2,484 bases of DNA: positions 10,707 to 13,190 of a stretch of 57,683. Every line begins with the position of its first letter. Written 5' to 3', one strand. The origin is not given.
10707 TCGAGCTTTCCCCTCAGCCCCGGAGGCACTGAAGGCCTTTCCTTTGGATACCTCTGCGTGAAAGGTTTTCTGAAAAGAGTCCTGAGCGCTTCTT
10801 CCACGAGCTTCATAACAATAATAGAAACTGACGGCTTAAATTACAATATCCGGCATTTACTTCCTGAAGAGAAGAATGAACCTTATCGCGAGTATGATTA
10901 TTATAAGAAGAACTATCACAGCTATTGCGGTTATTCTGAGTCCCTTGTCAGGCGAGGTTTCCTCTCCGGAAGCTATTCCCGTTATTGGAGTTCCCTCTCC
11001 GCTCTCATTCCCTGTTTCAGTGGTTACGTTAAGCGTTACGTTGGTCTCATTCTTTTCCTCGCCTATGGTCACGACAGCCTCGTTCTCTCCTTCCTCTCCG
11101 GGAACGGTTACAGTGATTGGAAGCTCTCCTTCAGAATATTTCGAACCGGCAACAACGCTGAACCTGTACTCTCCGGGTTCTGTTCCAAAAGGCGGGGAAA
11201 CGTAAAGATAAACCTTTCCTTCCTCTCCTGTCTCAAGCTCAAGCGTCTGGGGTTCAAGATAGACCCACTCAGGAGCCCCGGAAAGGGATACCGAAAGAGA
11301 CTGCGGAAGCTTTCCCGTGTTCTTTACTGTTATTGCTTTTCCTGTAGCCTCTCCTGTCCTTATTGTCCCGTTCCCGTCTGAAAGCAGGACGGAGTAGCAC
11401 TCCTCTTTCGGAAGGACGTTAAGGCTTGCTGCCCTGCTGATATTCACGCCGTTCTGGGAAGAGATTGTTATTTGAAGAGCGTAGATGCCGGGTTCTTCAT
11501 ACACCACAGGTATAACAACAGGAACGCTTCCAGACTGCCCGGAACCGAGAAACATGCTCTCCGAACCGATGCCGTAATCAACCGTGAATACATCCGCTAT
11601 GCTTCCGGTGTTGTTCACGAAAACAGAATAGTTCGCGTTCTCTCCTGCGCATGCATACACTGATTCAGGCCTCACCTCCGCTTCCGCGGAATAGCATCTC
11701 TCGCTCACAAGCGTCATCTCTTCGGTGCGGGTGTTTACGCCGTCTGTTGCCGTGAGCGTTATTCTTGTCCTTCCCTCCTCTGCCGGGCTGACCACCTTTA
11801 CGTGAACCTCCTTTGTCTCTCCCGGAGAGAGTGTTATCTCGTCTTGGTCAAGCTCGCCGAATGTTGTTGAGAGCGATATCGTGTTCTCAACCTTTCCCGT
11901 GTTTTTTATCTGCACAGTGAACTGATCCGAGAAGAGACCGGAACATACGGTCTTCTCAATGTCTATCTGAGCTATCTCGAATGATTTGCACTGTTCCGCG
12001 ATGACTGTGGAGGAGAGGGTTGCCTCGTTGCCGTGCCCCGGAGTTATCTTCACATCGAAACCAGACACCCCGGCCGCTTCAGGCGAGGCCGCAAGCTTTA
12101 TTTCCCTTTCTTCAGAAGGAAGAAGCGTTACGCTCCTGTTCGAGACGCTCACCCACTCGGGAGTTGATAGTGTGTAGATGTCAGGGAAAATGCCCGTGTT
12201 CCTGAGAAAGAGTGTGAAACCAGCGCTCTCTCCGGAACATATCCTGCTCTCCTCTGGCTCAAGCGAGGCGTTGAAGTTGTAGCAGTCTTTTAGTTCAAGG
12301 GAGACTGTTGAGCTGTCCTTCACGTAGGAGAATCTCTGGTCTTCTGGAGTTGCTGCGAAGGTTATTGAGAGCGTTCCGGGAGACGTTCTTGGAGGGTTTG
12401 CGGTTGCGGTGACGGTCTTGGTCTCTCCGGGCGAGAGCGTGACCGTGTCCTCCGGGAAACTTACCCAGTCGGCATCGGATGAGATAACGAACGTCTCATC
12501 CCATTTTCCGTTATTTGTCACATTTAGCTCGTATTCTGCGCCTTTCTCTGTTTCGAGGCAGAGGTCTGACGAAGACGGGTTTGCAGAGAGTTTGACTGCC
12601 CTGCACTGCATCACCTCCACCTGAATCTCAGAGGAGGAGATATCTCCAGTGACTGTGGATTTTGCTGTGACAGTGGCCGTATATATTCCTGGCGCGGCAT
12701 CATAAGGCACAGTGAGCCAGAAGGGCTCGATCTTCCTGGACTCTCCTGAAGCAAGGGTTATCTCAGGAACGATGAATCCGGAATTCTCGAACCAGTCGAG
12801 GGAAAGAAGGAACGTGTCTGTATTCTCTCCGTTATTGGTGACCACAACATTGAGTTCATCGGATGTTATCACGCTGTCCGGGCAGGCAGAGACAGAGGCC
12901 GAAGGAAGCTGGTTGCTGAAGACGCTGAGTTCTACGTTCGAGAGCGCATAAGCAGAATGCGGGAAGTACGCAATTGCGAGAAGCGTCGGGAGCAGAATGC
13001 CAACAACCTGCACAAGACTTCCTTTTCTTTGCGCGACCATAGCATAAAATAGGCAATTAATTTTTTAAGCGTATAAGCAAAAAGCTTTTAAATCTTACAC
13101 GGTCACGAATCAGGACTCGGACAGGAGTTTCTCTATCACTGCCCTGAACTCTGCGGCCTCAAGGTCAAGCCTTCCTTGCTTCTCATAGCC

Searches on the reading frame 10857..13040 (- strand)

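Call 79: search_protein_families(library=pfam, proteins=[window:10857-13040:-], max_evalue=0.0001)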
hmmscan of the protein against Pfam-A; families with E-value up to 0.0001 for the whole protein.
window:10857-13040:- (727 aa): 7 families
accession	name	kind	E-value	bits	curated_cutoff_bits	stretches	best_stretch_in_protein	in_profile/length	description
PF11614.14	FixG_C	-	2.1e-14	54.1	25.6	0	368-442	29-114/119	IG-like fold at C-terminal of FixG, putative oxidoreductase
PF22067.2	Cep192_D3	-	1.4e-12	48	27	0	562-616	15-69/99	Cep192 domain 3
PF22544.2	HYDIN_VesB_CFA65-like_Ig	-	5.4e-12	46.2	25.5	0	166-220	19-76/100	HYDIN/CFA65/VesB-like, Ig-like domain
PF24798.1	Ig-CFAP74_4th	-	7.3e-08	32.9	28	0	270-342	14-89/95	CFAP74 forth Ig-like domain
PF10633.15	NPCBM_assoc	-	5.2e-06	27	24.4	0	563-629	4-73/78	NPCBM-associated, NEW3 domain of alpha-galactosidase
PF19190.6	BACON_2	-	2.4e-05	24.6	25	1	151-225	2-76/94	Viral BACON domain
PF06280.18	fn3_5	-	8.8e-05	23.6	27.6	0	192-218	56-82/112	Fn3-like domain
